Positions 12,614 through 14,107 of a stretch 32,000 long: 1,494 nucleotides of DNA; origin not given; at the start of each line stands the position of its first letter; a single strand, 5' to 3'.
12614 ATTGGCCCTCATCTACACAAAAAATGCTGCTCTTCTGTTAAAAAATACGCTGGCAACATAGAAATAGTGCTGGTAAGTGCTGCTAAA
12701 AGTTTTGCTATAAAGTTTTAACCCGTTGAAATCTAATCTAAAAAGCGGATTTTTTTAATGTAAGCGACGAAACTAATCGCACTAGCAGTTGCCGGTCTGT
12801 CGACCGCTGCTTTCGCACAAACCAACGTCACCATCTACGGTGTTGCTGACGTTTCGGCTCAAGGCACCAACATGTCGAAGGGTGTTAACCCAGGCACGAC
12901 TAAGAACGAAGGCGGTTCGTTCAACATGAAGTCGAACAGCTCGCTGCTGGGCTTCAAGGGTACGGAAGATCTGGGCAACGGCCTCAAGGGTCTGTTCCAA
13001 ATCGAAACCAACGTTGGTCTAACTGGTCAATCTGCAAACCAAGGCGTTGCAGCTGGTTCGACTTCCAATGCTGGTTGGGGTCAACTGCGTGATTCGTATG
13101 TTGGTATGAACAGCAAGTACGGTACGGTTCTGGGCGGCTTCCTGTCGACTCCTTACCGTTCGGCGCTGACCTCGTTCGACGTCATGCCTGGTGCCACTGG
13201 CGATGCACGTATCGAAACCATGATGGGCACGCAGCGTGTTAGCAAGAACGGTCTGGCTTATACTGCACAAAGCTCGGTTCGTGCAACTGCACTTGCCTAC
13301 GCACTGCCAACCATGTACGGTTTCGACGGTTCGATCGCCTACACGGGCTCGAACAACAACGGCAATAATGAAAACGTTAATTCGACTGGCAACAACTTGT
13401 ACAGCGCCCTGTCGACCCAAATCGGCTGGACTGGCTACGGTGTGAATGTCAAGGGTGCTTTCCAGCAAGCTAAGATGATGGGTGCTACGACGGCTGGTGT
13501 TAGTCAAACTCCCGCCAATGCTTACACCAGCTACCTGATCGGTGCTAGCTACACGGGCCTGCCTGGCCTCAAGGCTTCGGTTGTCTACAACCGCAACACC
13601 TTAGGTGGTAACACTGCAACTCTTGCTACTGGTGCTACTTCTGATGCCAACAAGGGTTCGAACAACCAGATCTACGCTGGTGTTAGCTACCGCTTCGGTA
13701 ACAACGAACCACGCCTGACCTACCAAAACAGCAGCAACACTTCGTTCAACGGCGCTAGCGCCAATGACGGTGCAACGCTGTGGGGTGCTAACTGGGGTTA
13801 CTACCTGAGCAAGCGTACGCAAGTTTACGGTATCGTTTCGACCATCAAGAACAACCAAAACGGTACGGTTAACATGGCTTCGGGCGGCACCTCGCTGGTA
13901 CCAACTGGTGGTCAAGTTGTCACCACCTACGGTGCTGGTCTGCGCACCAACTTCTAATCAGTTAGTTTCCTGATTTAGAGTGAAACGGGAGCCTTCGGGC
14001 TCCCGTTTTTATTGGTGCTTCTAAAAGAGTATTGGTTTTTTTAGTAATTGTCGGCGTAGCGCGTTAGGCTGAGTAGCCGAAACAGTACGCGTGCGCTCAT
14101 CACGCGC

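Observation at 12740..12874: Porin 2 carries the same ATG-TAA anomaly in a diverged context, so it is conserved rather than a one-off lesion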

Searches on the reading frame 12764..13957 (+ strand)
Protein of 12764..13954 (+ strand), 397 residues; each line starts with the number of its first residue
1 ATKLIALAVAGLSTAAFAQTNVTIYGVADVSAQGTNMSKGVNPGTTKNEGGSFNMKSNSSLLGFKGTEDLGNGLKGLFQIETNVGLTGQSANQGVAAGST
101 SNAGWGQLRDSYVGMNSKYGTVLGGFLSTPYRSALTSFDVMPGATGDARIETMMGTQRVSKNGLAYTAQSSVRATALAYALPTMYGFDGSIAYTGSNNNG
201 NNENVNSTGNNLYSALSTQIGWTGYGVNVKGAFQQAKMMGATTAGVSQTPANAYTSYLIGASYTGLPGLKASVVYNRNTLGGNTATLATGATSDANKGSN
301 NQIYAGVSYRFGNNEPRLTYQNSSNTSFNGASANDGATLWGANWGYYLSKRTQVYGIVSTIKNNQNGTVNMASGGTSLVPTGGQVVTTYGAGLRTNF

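Call 8: find_encoding_contigs(protein=window:12872-13957:+, flank=3000, max_places=10)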
Protein window:12872-13957:+ (361 aa): 1 contig read that carries it; 1 place shown.
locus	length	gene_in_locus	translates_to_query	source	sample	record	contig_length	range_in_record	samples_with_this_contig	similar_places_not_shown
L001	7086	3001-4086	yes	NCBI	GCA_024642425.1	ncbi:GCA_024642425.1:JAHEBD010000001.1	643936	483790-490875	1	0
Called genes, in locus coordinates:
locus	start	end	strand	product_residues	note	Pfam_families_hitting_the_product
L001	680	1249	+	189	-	PF00589:Phage_integrase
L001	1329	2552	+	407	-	-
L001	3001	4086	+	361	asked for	PF00267:Porin_1, PF13609:Porin_4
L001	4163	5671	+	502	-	PF13432:TPR_16 (weak), PF14559:TPR_19, PF13432:TPR_16, PF13414:TPR_11 (weak), PF13424:TPR_12 (weak), PF13432:TPR_16, PF14559:TPR_19 (weak), PF13424:TPR_12 (weak), +10 more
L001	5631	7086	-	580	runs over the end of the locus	PF13489:Methyltransf_23 (weak), PF08241:Methyltransf_11, PF08242:Methyltransf_12, PF13649:Methyltransf_25, PF13847:Methyltransf_31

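Call 10: find_related_loci(query=window:12764-13954:+, collection=genome_contigs, flank=1500)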
Query window:12764-13954:+ (397 aa) in genome_contigs; peptide patterns used: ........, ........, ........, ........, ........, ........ (x = any residue, [..] = any of these).
30 stretches matched a pattern, but none encodes a relative of the query by tblastn (E <= 1e-3).

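Call 11: find_homologous_proteins(query=window:12764-13954:+, max_evalue=1e-20)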
Query window:12764-13954:+ (397 aa): 532 proteins with E <= 1e-20 among 8000 candidates; the best 120 are listed.
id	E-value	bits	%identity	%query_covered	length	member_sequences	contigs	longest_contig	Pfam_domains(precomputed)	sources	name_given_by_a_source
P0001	2.1e-243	825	100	99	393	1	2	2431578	PF00267.28,PF13609.13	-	-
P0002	2.2e-224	763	100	91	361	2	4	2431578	PF00267.28,PF13609.13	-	-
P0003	3.5e-214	729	89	99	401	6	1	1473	PF00267.28,PF13609.13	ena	-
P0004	2.4e-211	720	87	99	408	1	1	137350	PF00267.28,PF13609.13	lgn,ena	-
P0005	6.6e-205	698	85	99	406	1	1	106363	PF00267.28,PF13609.13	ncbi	ncbi:MAG: porin [Fluviibacter sp.]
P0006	1.8e-203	694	85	99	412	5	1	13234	PF00267.28,PF13609.13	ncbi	-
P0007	6.0e-189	646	90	86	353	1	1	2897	PF00267.28,PF13609.13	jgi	jgi:predicted porin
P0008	1.8e-168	579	71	99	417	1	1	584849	PF00267.28,PF13609.13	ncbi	ncbi:MAG: porin [Fluviibacter sp.]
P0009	1.3e-160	553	69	99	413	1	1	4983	PF00267.28,PF13609.13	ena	-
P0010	2.2e-160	552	72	99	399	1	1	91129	PF00267.28,PF13609.13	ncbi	ncbi:MAG: porin [Fluviibacter phosphoraccumulans]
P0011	1.4e-153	530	68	99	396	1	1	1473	PF00267.28,PF13609.13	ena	-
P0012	6.2e-148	511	68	99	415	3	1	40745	PF00267.28,PF13609.13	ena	-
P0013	4.0e-145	502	65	99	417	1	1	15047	PF00267.28,PF13609.13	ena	-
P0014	1.1e-144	500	67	93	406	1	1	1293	PF00267.28,PF13609.13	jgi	-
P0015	2.8e-142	492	65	99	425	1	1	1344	PF00267.28,PF13609.13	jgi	-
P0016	5.2e-142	491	65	99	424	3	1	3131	PF13609.13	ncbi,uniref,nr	ncbi:porin [Fluviibacter phosphoraccumulans]|uniref:porin n=1 Tax=Fluviibacter phosphoraccumulans Ta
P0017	6.1e-140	485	67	91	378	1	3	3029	PF00267.28,PF13609.13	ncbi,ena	-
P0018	6.8e-140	485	63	99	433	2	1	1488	PF13609.13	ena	-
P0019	1.1e-139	484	64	99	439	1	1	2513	PF00267.28,PF13609.13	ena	-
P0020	2.6e-139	483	63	99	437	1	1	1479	PF00267.28,PF13609.13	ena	-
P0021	2.7e-139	483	68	91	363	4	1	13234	PF00267.28,PF13609.13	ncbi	-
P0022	3.5e-139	482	63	99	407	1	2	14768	PF13609.13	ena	-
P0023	3.5e-139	482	65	99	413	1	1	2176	PF13609.13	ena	-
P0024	1.8e-138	480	64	99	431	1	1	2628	PF00267.28,PF13609.13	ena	-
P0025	2.5e-138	479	64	99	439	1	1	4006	PF00267.28,PF13609.13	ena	-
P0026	3.3e-138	479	64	99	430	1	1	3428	PF00267.28,PF13609.13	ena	-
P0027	4.1e-138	479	63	99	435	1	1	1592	PF00267.28,PF13609.13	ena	-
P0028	5.9e-138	478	64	99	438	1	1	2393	PF00267.28,PF13609.13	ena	-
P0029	1.1e-137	477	64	99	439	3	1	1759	PF13609.13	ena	-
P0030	3.4e-137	476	65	99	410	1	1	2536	PF00267.28,PF13609.13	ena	-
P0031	9.2e-137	474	64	99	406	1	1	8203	PF13609.13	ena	-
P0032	1.1e-135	471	65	91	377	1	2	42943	PF00267.28,PF13609.13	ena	-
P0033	1.2e-135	471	61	99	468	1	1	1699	PF00267.28,PF13609.13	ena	-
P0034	2.7e-135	469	65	99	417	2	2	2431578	PF00267.28,PF13609.13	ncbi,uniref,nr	ncbi:porin [Fluviibacter phosphoraccumulans]|uniref:Membrane protein n=1 Tax=Fluviibacter phosphorac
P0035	3.5e-134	466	62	99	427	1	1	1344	PF00267.28,PF13609.13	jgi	-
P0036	3.8e-134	466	65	91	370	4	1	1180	PF00267.28,PF13609.13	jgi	jgi:predicted porin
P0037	7.6e-134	465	64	99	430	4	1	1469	PF00267.28,PF13609.13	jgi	-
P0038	7.6e-134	465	63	99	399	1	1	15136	PF13609.13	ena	-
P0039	1.2e-133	464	63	99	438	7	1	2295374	PF00267.28,PF13609.13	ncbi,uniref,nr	ncbi:porin [Fluviibacter phosphoraccumulans]|uniref:porin n=1 Tax=Fluviibacter phosphoraccumulans Ta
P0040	3.6e-133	462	63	99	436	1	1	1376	PF00267.28,PF13609.13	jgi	-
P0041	8.0e-133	461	63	98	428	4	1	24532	PF00267.28,PF13609.13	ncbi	ncbi:MAG: porin [Fluviibacter phosphoraccumulans]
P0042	7.8e-132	458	64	99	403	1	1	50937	PF00267.28,PF13609.13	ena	-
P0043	1.3e-131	457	64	99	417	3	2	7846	PF00267.28,PF13609.13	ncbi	-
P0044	1.3e-131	457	62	99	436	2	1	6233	PF13609.13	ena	-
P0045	2.3e-131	456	63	99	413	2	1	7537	PF00267.28,PF13609.13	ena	-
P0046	3.0e-131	456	61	99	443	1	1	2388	PF13609.13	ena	-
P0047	5.2e-131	455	62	99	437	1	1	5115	PF00267.28,PF13609.13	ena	-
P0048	7.9e-131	455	62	99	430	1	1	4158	PF13609.13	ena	-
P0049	3.2e-130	453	61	98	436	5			PF00267.28,PF13609.13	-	-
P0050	1.7e-129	450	61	99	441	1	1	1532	PF13609.13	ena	-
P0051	2.4e-129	450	62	99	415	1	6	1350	PF00267.28,PF13609.13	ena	-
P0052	4.7e-129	449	61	99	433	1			PF13609.13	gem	-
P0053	9.9e-129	448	61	99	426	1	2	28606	PF00267.28,PF13609.13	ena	-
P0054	3.2e-128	446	61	99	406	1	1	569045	PF00267.28,PF13609.13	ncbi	ncbi:MAG: porin [Fluviibacter sp.]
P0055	5.0e-128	445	60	99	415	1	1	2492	PF00267.28,PF13609.13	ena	-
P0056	7.6e-128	445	61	99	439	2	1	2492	PF13609.13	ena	-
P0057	5.3e-127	442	61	99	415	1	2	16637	PF00267.28,PF13609.13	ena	-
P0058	6.7e-127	442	60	99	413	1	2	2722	PF00267.28,PF13609.13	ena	-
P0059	1.2e-126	441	58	99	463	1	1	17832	PF00267.28,PF13609.13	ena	-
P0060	2.8e-126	440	59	99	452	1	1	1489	PF00267.28,PF13609.13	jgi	-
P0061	3.3e-126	439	59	99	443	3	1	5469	PF00267.28,PF13609.13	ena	-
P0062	5.9e-126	439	61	99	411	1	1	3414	PF00267.28,PF13609.13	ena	-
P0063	1.7e-125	437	62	99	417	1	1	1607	PF00267.28,PF13609.13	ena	-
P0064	1.7e-125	437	60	99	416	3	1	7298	PF00267.28,PF13609.13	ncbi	-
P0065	2.2e-125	437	61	99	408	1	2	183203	PF00267.28,PF13609.13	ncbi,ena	-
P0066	1.7e-123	431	58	99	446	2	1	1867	PF00267.28,PF13609.13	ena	-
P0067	3.5e-123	430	58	99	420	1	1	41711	PF13609.13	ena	-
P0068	3.8e-123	429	59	99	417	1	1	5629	PF00267.28,PF13609.13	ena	-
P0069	7.1e-123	429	57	99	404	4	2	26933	PF00267.28,PF13609.13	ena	-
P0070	8.2e-123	428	59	99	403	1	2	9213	PF00267.28,PF13609.13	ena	-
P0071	1.2e-122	428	63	88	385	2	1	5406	PF00267.28,PF13609.13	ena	-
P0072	2.6e-122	427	58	99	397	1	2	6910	PF00267.28,PF13609.13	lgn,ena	-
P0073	2.6e-122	427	59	99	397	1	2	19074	PF13609.13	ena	-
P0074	2.8e-122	427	58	99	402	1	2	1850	PF00267.28,PF13609.13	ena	-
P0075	4.6e-122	426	58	99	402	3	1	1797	PF00267.28,PF13609.13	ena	-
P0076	5.3e-122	426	58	99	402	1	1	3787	PF00267.28,PF13609.13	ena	-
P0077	6.5e-122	425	60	99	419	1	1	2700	PF00267.28,PF13609.13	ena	-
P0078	1.5e-121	424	58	99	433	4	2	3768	PF13609.13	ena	-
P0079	2.5e-121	423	58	99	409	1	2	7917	PF00267.28,PF13609.13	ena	-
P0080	6.7e-121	422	64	88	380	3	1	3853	PF00267.28,PF13609.13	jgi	-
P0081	7.9e-121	422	58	99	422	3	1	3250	PF00267.28,PF13609.13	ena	-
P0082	1.2e-120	421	60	99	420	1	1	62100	PF00267.28,PF13609.13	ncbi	-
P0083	1.6e-120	421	57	99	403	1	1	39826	PF13609.13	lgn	-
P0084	1.6e-120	421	61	99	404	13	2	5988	PF00267.28,PF13609.13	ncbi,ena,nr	ncbi:MAG: porin [Rhodocyclaceae bacterium]|nr:porin [Rhodocyclaceae bacterium]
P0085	1.8e-120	421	55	99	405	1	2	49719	PF00267.28,PF13609.13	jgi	jgi:predicted porin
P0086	3.4e-120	420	58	99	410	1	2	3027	PF00267.28,PF13609.13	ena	-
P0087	7.4e-120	419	56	99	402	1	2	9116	PF00267.28,PF13609.13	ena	-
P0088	1.0e-119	418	57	99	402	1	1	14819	PF00267.28,PF13609.13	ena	-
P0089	1.1e-119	418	58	99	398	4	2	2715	PF13609.13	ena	-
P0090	2.2e-119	417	57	99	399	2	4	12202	PF13609.13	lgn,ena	-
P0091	4.4e-119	416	58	99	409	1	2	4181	PF00267.28,PF13609.13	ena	-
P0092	1.0e-118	415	58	99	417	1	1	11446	PF00267.28,PF13609.13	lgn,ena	-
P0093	2.1e-118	414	63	88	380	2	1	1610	PF00267.28,PF13609.13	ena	-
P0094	2.1e-118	414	56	99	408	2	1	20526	PF13609.13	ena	-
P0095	2.5e-118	414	58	99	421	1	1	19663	PF00267.28,PF13609.13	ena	-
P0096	2.8e-118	413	57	99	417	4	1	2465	PF00267.28,PF13609.13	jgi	jgi:predicted porin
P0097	3.0e-118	413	57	99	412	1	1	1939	PF00267.28,PF13609.13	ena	-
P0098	3.7e-118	413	57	99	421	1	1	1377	PF00267.28,PF13609.13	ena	-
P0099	6.5e-118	412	58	99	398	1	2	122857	PF00267.28,PF13609.13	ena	-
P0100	2.1e-117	410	55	99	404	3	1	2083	PF00267.28,PF13609.13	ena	-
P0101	4.0e-117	410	56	99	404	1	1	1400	PF13609.13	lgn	-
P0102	4.3e-117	409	58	99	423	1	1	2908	PF00267.28,PF13609.13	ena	-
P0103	5.6e-117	409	54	100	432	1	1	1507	PF00267.28,PF13609.13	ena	-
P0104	6.6e-117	409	56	99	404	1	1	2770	PF00267.28,PF13609.13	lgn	-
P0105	1.1e-116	408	56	99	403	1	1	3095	PF13609.13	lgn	-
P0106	1.4e-116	408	56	99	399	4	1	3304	PF00267.28,PF13609.13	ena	-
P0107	1.9e-116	407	58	99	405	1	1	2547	PF13609.13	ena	-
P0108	2.8e-116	407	55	99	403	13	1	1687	PF13609.13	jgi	jgi:predicted porin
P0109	4.8e-116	406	57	99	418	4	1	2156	PF13609.13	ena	-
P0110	6.8e-116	406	58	99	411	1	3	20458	PF00267.28,PF13609.13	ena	-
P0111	9.0e-116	405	58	99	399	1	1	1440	PF00267.28,PF13609.13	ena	-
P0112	1.9e-115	404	54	99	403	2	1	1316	PF13609.13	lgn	-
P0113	2.4e-115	404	56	99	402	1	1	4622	PF13609.13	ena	-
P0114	3.4e-115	403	61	91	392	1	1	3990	PF00267.28,PF13609.13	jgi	-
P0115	4.2e-115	403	62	91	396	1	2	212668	PF00267.28,PF13609.13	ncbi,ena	-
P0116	5.3e-115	403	55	99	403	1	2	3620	PF13609.13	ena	-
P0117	8.6e-115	402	57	99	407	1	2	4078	PF00267.28,PF13609.13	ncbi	-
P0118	1.9e-114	401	59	91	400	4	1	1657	PF00267.28,PF13609.13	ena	-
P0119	2.0e-114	401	57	99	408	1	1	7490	PF00267.28,PF13609.13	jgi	jgi:predicted porin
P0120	3.0e-114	400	54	99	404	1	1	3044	PF00267.28,PF13609.13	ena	-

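Call 14: find_encoding_contigs(protein=P0001, flank=10000, max_places=5)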
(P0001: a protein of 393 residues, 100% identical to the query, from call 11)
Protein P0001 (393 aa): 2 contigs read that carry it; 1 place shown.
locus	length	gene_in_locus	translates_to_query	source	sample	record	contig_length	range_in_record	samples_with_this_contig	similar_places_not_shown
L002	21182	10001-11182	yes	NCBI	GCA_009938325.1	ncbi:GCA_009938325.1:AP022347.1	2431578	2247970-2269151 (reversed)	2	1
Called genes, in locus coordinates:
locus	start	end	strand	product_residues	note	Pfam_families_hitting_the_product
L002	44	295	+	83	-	-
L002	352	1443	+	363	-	PF01926:MMR_HSR1, PF02421:FeoB_N (weak), PF06071:YchF-GTPase_C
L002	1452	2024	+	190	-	PF04366:Ysc84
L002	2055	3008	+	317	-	PF00749:tRNA-synt_1c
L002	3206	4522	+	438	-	PF13609:Porin_4, PF00267:Porin_1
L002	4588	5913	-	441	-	PF02899:Phage_int_SAM_1 (weak), PF13495:Phage_int_SAM_4 (weak), PF00589:Phage_integrase (weak), PF13711:DUF4160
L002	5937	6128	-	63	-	-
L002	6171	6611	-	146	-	PF20346:DUF6641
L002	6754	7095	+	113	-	-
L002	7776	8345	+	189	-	PF00589:Phage_integrase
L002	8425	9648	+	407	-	-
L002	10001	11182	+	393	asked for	PF13609:Porin_4, PF00267:Porin_1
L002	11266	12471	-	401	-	PF13091:PLDc_2, PF00614:PLDc (faint), PF13091:PLDc_2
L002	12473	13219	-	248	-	PF03372:Exo_endo_phos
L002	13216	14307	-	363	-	PF02445:NadA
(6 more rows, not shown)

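Call 19: find_encoding_contigs(protein=P0039, flank=10000, max_places=4)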
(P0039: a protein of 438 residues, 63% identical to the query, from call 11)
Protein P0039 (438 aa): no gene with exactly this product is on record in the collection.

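Call 20: find_encoding_contigs(protein=P0034, flank=6000, max_places=4)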
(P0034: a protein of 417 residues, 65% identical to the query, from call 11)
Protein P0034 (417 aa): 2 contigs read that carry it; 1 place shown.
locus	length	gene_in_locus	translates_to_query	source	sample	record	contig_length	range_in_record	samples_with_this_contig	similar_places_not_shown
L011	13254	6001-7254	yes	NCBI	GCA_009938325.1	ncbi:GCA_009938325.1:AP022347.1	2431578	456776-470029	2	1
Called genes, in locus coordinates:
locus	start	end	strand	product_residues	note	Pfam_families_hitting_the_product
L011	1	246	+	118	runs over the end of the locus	-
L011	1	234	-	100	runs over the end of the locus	-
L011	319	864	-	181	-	-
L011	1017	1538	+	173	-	PF06414:Zeta_toxin, PF13671:AAA_33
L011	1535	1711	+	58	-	-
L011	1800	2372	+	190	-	PF00117:GATase, PF07722:Peptidase_C26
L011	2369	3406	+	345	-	PF02885:Glycos_trans_3N, PF00591:Glycos_transf_3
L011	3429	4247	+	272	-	PF00218:IGPS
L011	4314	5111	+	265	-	PF08843:AbiEii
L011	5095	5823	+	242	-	-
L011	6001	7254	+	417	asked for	PF13609:Porin_4, PF00267:Porin_1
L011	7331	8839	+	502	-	PF13432:TPR_16 (weak), PF14559:TPR_19, PF13432:TPR_16, PF13414:TPR_11 (weak), PF13424:TPR_12 (weak), PF13432:TPR_16, PF14559:TPR_19 (weak), PF00515:TPR_1, +10 more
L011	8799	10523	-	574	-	PF13489:Methyltransf_23 (weak), PF08241:Methyltransf_11, PF08242:Methyltransf_12, PF13649:Methyltransf_25, PF13847:Methyltransf_31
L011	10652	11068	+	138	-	PF27226:AF_1845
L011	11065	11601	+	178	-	PF07963:N_methyl (weak), PF12019:GspH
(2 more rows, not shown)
